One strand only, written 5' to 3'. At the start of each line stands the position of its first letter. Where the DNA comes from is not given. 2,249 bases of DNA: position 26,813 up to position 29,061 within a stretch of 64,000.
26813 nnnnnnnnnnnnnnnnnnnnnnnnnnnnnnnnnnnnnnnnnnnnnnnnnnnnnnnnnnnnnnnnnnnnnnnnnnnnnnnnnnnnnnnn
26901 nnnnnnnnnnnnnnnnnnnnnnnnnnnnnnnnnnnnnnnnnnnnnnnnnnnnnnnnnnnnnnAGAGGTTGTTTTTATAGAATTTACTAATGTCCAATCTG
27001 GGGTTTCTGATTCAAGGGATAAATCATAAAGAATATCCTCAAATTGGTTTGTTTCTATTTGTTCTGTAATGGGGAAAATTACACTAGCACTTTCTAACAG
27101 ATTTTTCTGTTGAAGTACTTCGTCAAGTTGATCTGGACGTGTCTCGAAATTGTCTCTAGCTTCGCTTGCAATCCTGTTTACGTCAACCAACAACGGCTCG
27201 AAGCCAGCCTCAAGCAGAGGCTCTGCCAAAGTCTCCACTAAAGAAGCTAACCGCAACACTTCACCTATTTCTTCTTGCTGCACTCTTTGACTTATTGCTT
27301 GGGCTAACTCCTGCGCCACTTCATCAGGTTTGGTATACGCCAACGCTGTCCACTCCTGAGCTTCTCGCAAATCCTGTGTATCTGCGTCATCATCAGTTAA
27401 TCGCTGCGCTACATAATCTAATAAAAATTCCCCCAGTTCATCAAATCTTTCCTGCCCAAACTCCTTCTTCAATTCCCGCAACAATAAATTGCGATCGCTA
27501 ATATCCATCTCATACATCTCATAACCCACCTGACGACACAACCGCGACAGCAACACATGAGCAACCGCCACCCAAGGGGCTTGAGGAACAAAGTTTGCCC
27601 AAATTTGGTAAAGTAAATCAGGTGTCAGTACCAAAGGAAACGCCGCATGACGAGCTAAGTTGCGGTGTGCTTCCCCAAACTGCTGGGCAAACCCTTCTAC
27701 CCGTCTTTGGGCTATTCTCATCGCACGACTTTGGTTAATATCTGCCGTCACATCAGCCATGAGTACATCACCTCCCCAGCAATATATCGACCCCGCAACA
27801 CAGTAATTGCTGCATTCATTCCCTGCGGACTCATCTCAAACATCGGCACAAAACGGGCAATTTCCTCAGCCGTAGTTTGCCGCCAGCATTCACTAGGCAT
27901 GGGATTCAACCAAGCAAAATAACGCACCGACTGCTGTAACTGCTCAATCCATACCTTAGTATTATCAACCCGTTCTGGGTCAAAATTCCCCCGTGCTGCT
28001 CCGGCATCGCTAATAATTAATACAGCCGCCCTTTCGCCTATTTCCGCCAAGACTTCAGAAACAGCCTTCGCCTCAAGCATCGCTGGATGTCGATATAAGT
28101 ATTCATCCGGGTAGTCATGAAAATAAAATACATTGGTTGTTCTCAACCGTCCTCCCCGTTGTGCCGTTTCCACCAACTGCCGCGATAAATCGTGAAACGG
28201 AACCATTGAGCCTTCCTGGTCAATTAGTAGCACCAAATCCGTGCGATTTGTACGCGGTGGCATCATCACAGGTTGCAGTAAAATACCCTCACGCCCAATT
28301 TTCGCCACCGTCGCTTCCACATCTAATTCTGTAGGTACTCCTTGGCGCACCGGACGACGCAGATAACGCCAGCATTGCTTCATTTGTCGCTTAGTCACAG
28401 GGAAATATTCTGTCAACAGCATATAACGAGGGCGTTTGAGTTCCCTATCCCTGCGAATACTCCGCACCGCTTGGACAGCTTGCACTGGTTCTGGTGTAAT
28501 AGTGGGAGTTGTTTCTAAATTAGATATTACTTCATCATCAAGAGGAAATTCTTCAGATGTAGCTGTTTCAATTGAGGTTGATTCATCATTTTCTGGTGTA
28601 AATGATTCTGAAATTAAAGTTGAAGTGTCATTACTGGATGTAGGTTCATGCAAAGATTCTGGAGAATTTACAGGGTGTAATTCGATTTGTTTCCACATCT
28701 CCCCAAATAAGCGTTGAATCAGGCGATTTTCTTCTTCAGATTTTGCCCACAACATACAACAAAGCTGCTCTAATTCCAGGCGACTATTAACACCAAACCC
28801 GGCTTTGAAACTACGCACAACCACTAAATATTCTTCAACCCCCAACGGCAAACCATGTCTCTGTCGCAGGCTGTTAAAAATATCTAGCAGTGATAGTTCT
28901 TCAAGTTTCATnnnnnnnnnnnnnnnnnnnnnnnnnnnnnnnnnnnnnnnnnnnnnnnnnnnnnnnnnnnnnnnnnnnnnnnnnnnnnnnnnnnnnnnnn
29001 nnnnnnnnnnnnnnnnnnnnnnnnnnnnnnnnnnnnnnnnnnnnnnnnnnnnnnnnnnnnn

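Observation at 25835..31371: Four overlapping genes encode caspase-like protease, MoxR AAA+, vWA and CARF-RelE-like proteins: a vWA-MoxR conflict-type operon carrying two different effectors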

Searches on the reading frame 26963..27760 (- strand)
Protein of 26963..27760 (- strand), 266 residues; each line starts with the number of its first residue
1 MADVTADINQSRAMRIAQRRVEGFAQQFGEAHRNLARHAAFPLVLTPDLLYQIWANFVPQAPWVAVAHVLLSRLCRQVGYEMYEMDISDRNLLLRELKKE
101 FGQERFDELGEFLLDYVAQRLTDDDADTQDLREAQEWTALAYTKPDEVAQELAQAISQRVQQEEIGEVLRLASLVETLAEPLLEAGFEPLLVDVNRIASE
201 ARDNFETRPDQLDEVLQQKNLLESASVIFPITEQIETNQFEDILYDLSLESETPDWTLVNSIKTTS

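Call 11: find_homologous_proteins(query=window:26963-27760:-, max_evalue=0.001)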
Query seq(266 aa) (266 aa): 112 proteins with E <= 0.001 among 2318 candidates.
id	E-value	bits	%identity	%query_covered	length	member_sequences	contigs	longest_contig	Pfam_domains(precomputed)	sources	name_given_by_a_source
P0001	1.5e-109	384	80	88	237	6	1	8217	-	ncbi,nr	ncbi:MAG TPA: hypothetical protein DD990_10080, partial [Cyanobacteria bacterium UBA11368]|nr:hypoth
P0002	7.7e-109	381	88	76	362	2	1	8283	-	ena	-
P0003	1.3e-108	381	77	88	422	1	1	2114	-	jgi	jgi:hypothetical protein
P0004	5.8e-108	378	73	89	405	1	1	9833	PF05419.18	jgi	jgi:GUN4-like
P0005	8.4e-108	378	75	88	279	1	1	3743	-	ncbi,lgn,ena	-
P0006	3.4e-106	373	75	86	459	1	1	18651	PF06868.17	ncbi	-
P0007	5.0e-106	372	73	89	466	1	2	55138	PF06868.17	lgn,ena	-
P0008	9.7e-106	371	74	89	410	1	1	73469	-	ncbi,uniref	ncbi:hypothetical protein [Scytonema sp. PRP1]|uniref:hypothetical protein n=1 Tax=Scytonema sp. PRP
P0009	3.2e-105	369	74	89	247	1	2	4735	-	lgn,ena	-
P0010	3.7e-105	369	72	89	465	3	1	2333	-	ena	-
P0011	2.3e-104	367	74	88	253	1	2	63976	-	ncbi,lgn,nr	ncbi:MAG: hypothetical protein SAK29_00795 [Scytonema sp. PMC 1069.18]|nr:hypothetical protein [Scyt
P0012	2.8e-104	366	66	100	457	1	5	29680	PF00092.35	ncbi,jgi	jgi:uncharacterized protein YegL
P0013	2.9e-104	366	70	93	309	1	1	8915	-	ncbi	ncbi:MAG: hypothetical protein RIC07_28120, partial [Coleofasciculus sp. E1-EBD-02]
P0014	3.8e-104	366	72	91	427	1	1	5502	PF00132.31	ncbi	-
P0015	1.2e-103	364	83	74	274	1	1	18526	-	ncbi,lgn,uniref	ncbi:hypothetical protein [Anabaena sp. CCY 9910]|uniref:hypothetical protein n=1 Tax=Anabaena sp. C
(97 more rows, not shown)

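Call 13: find_related_loci(query=window:26963-27760:-, collection=genome_contigs, flank=10000)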
Query seq(266 aa) (266 aa) in genome_contigs; peptide patterns used: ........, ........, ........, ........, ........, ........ (x = any residue, [..] = any of these).
212 stretches matched a pattern; 45 encode a relative of the query (tblastn E <= 1e-3); 45 distinct loci.
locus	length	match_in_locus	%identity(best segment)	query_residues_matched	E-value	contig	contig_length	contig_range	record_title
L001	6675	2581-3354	86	9-266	5e-152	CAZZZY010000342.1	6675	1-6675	MAG: uncultured Acetobacteraceae bacterium isolate Green_W.bin.2 genome assembly, contig: NODE_716_length_6675_cov_4.748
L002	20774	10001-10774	84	9-266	2e-147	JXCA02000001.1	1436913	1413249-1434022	Scytonema tolypothrichoides VB-61278 scaffold_000, whole genome shotgun sequence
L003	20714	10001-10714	78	1-238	2e-120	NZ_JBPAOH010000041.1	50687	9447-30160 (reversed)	Tolypothrix sp. VBCCA 56010 strain VBCCA:56010 contig00041, whole genome shotgun sequence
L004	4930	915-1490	90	1-192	1e-118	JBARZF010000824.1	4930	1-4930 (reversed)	MAG: Rivularia sp. (in: cyanobacteria) isolate MFD12149_ilm_asm_bin21 k127_130298, whole genome shotgun sequence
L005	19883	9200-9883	80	1-235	5e-118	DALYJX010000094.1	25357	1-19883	MAG TPA_asm: Phormidiaceae cyanobacterium CTOTU46633 NODE_222_length_25357_cov_33.816852, whole genome shotgun sequence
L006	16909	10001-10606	88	1-202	7e-118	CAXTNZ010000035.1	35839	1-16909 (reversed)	MAG TPA_asm: uncultured bacterium isolate public_SRR14722176_metawrap_bin.1 genome assembly, contig: public_SRR14722176_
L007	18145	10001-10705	77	1-235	9e-117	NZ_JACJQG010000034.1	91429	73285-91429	Calothrix anomala FACHB-343 contig34, whole genome shotgun sequence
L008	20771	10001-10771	69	1-260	3e-116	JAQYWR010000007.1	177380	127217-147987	MAG: Nostoc sp. S4 S4_NODE_14_length_177380_cov_14.5811, whole genome shotgun sequence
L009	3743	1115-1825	75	1-235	6e-118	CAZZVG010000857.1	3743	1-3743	MAG: Iningainema sp. isolate Brown_J.bin.8 genome assembly, contig: NODE_15286_length_3743_cov_6.136931, whole genome sh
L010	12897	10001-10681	77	1-227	9e-115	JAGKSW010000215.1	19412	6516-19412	MAG: Nostoc sp. TH1S01 contig-631, whole genome shotgun sequence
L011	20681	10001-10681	78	9-235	1e-114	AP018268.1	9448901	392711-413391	Scytonema sp. NIES-4073 DNA, nearly complete genome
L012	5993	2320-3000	77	9-235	1e-113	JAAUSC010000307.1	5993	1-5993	MAG: Scytonema sp. RU_4_4 NODE_7422_length_5993_cov_11.918173, whole genome shotgun sequence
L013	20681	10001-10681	76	1-227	2e-113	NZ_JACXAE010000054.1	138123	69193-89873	Iningainema tapete BLCC-T55 NODE_27_length_138123_cov_25.754785, whole genome shotgun sequence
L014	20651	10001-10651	79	9-225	7e-113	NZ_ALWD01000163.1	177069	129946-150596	[Scytonema hofmanni] UTEX 2349 Tol9009DRAFT_TPD.15_C, whole genome shotgun sequence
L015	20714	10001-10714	73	1-238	9e-113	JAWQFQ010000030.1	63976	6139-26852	MAG: Scytonema sp. PMC 1070.18 PMC1070_81_length_63976_cov_70.585379, whole genome shotgun sequence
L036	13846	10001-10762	63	2-250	5e-97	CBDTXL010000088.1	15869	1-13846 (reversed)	MAG TPA_asm: uncultured bacterium isolate ERR2431955_maxbin2_4 genome assembly, contig: ERZ23878311.2077, whole genome s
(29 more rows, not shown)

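Call 37: search_protein_families(library=pfam, alignment_id=A3, max_evalue=0.001)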
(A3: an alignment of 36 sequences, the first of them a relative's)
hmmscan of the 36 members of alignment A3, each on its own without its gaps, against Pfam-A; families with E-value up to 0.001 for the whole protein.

A. member 1, L003:10715-11686:+ (324 aa): 1 family
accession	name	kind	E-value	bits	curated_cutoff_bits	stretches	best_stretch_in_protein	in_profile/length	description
PF12770.12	CHAT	-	2.5e-09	37.4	24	1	20-172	82-256/289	CHAT domain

B. families by the number of members that match (of 36 scanned): 39 families (the first 25 are shown)
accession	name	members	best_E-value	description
PF06868.16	DUF1257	4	5.1e-20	Protein of unknown function (DUF1257)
PF13401.12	AAA_22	4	8.5e-08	AAA domain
PF13191.12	AAA_16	4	0.00021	AAA ATPase domain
PF14516.12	AAA_35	3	1.6e-184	AAA-like domain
PF05729.18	NACHT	3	8.2e-14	NACHT domain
PF24883.2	NPHP3_N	3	0.0002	Nephrocystin 3, N-terminal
PF00072.30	Response_reg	2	8e-29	Response regulator receiver domain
PF09651.16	Cas_APE2256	2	9.6e-20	CRISPR-associated protein (Cas_APE2256)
PF00656.27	Peptidase_C14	2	4.6e-17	Caspase domain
PF12770.12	CHAT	2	1.3e-09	CHAT domain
PF08281.18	Sigma70_r4_2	2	3.5e-07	Sigma-70, region 4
PF00196.25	GerE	2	4.2e-06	Bacterial regulatory proteins, luxR family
PF06324.16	Pigment_DH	2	4.6e-05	Pigment-dispersing hormone (PDH)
PF14251.12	PterinBD-DUF4346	1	4e-28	PterinBD-DUF4346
PF11300.13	DUF3102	1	1.6e-22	Protein of unknown function (DUF3102)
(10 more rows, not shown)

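Call 49: search_protein_representatives(alignment_id=A4)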
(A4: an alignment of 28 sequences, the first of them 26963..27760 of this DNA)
Query: 28 sequences, 275 profile positions. Proteins with E-value up to 0.001 (for the whole library): 1942; up to 1e-10: 1775; up to 1e-30: 908. The best 150 are listed.
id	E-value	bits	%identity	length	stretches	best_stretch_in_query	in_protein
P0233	1.1e-121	421.9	-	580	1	5-256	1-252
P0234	2.7e-120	417.4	-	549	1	5-249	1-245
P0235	5.0e-120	416.5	-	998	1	1-246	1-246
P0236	8.0e-120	415.8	-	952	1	1-254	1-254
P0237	3.2e-118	410.6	-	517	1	1-243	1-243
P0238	9.8e-118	408.9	-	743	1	1-236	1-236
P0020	1.1e-117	408.8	-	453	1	1-250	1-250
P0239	1.1e-117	408.8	-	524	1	4-256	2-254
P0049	1.1e-117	408.8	-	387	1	5-261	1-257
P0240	1.8e-117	408.1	-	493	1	1-247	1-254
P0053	3.5e-117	407.1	-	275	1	4-246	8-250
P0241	3.3e-116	403.9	-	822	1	1-241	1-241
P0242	3.4e-116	403.9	-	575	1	1-222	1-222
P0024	6.0e-116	403.1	-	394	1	1-234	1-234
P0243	2.6e-115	401.0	-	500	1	1-239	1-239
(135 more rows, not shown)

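Call 73: predict_structure(alignment_id=A4)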
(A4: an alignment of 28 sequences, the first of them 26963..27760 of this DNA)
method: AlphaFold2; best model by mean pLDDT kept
length: 266 residues; sequences in the alignment: 28
mean_pLDDT: 80.8   pTM: 0.70
mean pLDDT of the five models: 80.8, 79.1, 78.0, 78.0, 76.2
residues with pLDDT >= 90: 136; 70-90: 65; 50-70: 27; < 50: 38
segments of 3 or more residues with pLDDT < 50: 231-266
pLDDT, mean of each block of 10 residues (from residue 1): 70 93 97 96 89 96 95 91 91 94 92 90 85 88 90 91 89 90 90 89 76 55 52 47 42 42 45
secondary structure, 60 per line:
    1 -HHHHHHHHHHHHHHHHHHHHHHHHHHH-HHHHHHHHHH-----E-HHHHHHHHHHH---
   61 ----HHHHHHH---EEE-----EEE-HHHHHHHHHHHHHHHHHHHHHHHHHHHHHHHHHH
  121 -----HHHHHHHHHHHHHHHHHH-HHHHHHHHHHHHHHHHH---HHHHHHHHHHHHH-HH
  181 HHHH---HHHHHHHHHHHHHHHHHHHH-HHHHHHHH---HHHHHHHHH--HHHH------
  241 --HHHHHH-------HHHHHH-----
elements in order: H2-28 H30-39 H47-57 H65-71 E75-77 E83-85 H87-120 H126-143 H145-161 H165-177 H179-184 H188-207 H209-216 H220-228 H231-234 H243-248 H256-261

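Call 75: fold_search(model_id=the predicted structure, library=pdb)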
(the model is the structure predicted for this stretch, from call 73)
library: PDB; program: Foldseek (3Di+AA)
matches with E <= 10: 169; with E <= 0.001: 0
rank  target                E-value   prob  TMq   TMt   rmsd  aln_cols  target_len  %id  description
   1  7el2_B                1.2e+00  0.28  0.18  0.32  13.3       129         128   14  Crystal structure of apo-HpaR from Acinetobacter baumannii (released 2022-01-19)
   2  4nn1                  1.6e+00  0.06  0.13  0.15  16.7       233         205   12  Crystal Structure of transcriptional regulator Rv1219c of Mycobacterium tuberculosis (released 2014-02-19)
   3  8jo0_A                1.8e+00  0.41  0.27  0.20   6.6       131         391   14  The Cryo-EM structure of a heptameric CED-4/CED-3 catalytic complex (released 2023-06-28)
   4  3j2t_A                1.8e+00  0.23  0.33  0.11  10.4       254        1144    9  An improved model of the human apoptosome (released 2013-04-10)
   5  3mcz_B                1.8e+00  0.11  0.17  0.14  14.9       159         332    8  The Structure of an O-methyltransferase family protein from Burkholderia thailandensis. (released 2010-05-26)
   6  8bgz_A                1.8e+00  0.10  0.16  0.14  18.4       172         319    9  O-Methyltransferase Plu4890 (mutant H229N) in complex with SAH and AQ-256 (released 2023-03-08)
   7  5z7b_A                1.8e+00  0.08  0.17  0.21  19.5       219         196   13  Crystal structure of the VanR transcription factor in complex with vanillate (released 2018-08-29)
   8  8bhf_n1               2.0e+00  0.07  0.17  0.18  28.8       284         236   14  Cryo-EM structure of stalled rabbit 80S ribosomes in complex with human CCR4-NOT and CNOT4 (released 2023-09-06)
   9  2qww_E                2.1e+00  0.30  0.20  0.34  15.9       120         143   14  Crystal structure of multiple antibiotic-resistance repressor (MarR) (YP_013417.1) from Listeria monocytogenes 4b F236 (released 2007-08-21)
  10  4aih_B                2.1e+00  0.21  0.20  0.35  16.7       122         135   12  Crystal structure of RovA from Yersinia in its free form (released 2012-09-12)
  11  9o5k_G                2.1e+00  0.06  0.18  0.08  16.3       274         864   14  Cryo-EM structure of human SWELL1-PSA heterocomplex (released 2025-12-17)
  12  3pqk_A                2.2e+00  0.41  0.23  0.50   5.5        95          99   14  Crystal Structure of the transcriptional repressor BigR from Xylella fastidiosa (released 2011-06-01)
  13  2z6g                  2.2e+00  0.08  0.19  0.11  14.9       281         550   11  Crystal Structure of a Full-Length Zebrafish Beta-Catenin (released 2008-02-12)
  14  6lg2_A                2.3e+00  0.08  0.18  0.24  19.5       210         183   12  VanR bound to Vanillate (released 2020-02-12)
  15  7n6g_3N               2.3e+00  0.02  0.10  0.08  44.7       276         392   14  C1 of central pair (released 2022-05-18)
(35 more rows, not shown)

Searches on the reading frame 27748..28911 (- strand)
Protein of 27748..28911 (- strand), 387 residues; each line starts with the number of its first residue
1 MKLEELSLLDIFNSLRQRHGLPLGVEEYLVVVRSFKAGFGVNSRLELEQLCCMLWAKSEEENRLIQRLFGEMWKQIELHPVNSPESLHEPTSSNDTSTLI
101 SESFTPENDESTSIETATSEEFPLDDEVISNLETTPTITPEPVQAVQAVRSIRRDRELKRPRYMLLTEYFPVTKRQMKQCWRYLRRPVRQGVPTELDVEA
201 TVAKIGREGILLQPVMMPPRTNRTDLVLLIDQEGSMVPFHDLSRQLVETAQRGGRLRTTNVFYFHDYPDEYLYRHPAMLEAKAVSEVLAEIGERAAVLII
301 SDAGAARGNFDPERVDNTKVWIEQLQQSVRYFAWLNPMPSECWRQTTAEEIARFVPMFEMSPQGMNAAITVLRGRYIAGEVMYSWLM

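Call 3: search_protein_families(library=pfam, proteins=[window:27751-28911:-], max_evalue=0.01)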
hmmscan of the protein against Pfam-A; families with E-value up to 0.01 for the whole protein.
window:27751-28911:- (387 aa): 1 family
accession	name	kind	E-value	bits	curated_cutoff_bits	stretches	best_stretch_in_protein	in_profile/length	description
PF05762.20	VWA_CoxE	-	3.4e-11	43.4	26.4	2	181-266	12-98/222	VWA domain containing CoxE-like protein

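Call 4: search_protein_families(library=padloc, proteins=[window:27751-28911:-], max_evalue=0.01)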
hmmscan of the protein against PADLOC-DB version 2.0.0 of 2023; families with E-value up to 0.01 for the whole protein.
window:27751-28911:- (387 aa): 0 families

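Call 5: search_protein_families(library=ncbifam, proteins=[window:27751-28911:-], max_evalue=0.01)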
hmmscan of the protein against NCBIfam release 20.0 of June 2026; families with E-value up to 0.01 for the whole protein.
window:27751-28911:- (387 aa): 2 families
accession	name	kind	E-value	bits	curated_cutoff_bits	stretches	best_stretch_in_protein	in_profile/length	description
NF041121.1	SAV_2336_NTERM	domain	1.9e-18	66.6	200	1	112-348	46-274/475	SAV_2336 N-terminal domain-related protein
NF047783.1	VWA_dom_MadC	equivalog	0.00048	19.1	600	1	289-347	413-464/498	MadC family VWA domain-containing protein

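Call 78: find_encoding_contigs(protein=window:27748-28911:-, flank=3000, max_places=3)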
Protein window:27748-28911:- (387 aa): 1 contig read that carries it; 1 place shown.
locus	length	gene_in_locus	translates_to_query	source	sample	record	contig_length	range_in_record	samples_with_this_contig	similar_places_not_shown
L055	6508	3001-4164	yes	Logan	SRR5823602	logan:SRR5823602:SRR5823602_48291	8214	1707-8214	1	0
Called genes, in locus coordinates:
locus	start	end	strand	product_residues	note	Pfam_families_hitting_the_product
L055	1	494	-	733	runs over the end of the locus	?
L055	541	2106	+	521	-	PF00656:Peptidase_C14, PF19995:iSTAND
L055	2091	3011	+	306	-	PF00158:Sigma54_activat (faint), PF03215:Rad17 (weak), PF00004:AAA, PF07724:AAA_2, PF07726:AAA_3 (faint), PF07728:AAA_5, PF13401:AAA_22 (faint)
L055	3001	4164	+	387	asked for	PF05762:VWA_CoxE (weak)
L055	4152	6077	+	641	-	PF09651:Cas_APE2256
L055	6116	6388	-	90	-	-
